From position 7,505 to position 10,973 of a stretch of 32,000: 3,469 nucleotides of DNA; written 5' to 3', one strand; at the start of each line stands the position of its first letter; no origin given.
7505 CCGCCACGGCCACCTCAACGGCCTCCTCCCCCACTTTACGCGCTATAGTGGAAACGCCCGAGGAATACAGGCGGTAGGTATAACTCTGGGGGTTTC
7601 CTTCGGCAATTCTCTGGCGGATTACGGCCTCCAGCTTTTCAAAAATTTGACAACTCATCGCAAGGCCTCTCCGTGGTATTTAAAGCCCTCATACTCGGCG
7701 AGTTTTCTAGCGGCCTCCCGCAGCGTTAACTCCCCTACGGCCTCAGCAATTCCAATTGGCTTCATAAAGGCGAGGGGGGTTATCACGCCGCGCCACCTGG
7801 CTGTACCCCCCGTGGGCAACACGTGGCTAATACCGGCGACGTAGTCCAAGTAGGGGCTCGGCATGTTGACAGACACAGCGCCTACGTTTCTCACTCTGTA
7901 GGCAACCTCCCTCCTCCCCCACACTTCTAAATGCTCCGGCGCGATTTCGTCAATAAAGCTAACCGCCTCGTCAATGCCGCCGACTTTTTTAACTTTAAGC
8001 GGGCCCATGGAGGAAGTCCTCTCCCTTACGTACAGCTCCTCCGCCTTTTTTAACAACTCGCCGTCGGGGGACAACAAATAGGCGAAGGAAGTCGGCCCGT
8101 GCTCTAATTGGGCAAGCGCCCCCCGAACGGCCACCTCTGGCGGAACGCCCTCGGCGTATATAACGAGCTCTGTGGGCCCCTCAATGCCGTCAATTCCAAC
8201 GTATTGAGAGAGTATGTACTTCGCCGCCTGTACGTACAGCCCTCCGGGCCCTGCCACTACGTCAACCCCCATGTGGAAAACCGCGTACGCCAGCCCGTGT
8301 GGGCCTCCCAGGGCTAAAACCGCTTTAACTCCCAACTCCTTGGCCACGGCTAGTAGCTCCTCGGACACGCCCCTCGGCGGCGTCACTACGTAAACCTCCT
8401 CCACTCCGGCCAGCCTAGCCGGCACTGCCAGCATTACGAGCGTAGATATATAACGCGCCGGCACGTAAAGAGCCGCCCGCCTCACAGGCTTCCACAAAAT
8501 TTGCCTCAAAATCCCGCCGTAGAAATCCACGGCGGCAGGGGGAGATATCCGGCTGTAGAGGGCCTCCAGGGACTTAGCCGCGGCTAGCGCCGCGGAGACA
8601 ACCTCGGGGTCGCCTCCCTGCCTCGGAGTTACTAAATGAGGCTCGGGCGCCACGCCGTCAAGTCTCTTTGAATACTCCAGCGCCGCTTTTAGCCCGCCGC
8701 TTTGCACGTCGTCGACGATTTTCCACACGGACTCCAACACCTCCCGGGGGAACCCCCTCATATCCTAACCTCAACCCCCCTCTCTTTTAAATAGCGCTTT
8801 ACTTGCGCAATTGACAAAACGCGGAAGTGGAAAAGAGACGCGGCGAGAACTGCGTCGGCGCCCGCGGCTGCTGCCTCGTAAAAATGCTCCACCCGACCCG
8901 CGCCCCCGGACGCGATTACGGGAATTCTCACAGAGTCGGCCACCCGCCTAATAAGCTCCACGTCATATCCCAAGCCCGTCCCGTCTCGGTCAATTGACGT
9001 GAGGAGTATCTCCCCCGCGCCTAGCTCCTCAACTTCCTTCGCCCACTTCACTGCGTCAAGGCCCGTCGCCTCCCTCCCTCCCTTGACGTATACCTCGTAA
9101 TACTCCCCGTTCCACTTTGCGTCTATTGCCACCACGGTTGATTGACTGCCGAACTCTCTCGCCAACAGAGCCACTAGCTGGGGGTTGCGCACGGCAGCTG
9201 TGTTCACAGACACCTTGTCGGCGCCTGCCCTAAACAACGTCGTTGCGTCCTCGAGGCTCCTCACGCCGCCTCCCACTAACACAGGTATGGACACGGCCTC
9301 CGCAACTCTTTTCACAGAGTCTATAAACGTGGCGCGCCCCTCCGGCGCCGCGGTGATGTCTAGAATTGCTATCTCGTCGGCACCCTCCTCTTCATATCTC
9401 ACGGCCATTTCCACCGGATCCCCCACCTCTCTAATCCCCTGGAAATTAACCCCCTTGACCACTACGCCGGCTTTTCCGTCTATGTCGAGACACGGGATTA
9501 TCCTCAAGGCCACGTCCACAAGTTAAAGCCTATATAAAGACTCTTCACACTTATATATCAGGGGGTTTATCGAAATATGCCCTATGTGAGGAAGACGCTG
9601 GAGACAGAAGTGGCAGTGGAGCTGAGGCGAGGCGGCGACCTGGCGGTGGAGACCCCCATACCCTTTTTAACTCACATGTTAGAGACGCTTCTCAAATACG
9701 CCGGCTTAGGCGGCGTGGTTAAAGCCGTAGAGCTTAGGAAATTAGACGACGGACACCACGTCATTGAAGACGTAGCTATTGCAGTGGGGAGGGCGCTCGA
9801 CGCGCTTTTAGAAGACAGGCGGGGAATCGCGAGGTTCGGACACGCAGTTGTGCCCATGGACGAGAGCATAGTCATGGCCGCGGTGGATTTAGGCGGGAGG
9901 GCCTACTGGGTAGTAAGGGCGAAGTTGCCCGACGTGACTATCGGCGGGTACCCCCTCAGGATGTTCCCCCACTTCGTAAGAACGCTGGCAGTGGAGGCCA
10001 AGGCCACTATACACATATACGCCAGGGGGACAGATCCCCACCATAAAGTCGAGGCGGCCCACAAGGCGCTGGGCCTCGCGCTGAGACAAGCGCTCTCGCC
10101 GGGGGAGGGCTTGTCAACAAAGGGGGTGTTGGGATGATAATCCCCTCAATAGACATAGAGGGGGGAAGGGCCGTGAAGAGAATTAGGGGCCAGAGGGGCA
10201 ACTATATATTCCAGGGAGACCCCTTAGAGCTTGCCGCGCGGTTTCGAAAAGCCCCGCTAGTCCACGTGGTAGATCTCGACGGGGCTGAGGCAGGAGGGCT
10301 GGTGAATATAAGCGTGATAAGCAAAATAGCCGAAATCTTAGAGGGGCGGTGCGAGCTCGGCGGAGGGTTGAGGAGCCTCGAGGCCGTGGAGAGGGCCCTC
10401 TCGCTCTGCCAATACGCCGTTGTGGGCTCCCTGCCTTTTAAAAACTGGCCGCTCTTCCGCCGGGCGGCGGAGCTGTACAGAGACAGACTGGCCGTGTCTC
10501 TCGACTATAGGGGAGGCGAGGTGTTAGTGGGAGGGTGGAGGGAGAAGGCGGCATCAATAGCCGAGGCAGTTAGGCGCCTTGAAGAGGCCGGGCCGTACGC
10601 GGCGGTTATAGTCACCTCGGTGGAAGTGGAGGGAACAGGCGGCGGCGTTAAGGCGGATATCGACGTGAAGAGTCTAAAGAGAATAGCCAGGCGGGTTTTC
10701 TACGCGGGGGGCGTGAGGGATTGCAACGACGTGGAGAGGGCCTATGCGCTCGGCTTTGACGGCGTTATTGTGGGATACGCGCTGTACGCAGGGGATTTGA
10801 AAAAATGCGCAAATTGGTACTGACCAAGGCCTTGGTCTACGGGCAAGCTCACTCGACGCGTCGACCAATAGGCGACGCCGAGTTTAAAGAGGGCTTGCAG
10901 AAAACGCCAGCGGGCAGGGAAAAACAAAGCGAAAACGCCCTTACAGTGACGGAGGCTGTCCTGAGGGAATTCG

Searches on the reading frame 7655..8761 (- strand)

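Call 16: search_protein_families(library=pfam, proteins=[window:7655-8761:-], max_evalue=0.001)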
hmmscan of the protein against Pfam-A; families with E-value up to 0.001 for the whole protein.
window:7655-8761:- (368 aa): 1 family
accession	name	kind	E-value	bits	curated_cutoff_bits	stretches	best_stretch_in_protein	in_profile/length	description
PF00815.25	Histidinol_dh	-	7.1e-68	229.9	27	1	7-367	10-407/411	Histidinol dehydrogenase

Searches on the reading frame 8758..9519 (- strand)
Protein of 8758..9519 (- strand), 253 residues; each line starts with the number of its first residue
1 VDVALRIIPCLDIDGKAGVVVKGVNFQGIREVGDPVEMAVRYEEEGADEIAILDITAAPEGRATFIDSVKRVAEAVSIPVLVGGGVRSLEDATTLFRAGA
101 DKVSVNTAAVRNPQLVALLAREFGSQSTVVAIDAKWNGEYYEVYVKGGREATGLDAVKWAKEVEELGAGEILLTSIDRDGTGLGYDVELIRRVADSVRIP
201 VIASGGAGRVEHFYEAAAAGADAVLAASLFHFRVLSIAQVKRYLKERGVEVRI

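Call 16: search_protein_families(library=pfam, proteins=[window:8758-9519:-], max_evalue=0.001)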
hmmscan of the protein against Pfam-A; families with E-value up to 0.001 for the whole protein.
window:8758-9519:- (253 aa): 9 families
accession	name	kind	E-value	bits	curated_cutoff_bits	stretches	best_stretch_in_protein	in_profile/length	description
PF00977.27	His_biosynth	-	3.4e-83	279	23.6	1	6-234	1-226/228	Histidine biosynthesis protein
PF01207.24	Dus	-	6.6e-10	39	20.4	1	35-117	140-225/311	Dihydrouridine synthase (Dus)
PF03060.21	NMO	-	9.8e-10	38.8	28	2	156-230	145-225/331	Nitronate monooxygenase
PF01180.27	DHO_dh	-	1.3e-09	38.1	27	1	66-120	227-284/291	Dihydroorotate dehydrogenase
PF05690.20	ThiG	-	1.4e-09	38.1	23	1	67-117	165-215/247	Thiazole biosynthesis protein ThiG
PF02581.23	TMP-TENI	-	5.1e-08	32.9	27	0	39-108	108-179/180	Thiamine monophosphate synthase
PF00478.31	IMPDH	-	9e-07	28.6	25.6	0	185-230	194-239/345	IMP dehydrogenase / GMP reductase domain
PF04309.18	G3P_antiterm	-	5.9e-06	26.3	27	0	67-107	129-169/173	Glycerol-3-phosphate responsive antiterminator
PF01070.24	FMN_dh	-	0.00025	20.6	24.9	0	190-232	263-307/350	FMN-dependent dehydrogenase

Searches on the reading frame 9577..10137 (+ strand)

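Call 16: search_protein_families(library=pfam, proteins=[window:9577-10137:+], max_evalue=0.001)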
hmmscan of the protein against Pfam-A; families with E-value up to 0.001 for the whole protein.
window:9577-10137:+ (186 aa): 1 family
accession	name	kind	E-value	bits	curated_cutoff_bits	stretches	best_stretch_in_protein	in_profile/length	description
PF00475.24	IGPD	-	9e-46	156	27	1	26-169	1-144/144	Imidazoleglycerol-phosphate dehydratase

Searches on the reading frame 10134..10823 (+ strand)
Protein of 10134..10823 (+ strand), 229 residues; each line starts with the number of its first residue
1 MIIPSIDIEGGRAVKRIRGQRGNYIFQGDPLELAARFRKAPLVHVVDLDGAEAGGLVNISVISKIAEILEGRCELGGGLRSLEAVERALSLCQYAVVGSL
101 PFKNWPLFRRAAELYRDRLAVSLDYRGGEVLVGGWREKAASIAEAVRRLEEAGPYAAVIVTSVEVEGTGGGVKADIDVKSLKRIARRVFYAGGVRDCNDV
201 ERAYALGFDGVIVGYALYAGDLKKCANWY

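Call 16: search_protein_families(library=pfam, proteins=[window:10134-10823:+], max_evalue=0.001)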
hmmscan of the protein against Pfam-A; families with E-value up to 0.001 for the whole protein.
window:10134-10823:+ (229 aa): 1 family
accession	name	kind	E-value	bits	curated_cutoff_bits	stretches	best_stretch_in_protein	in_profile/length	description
PF00977.27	His_biosynth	-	1.4e-52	178.8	23.6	1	1-222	1-227/228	Histidine biosynthesis protein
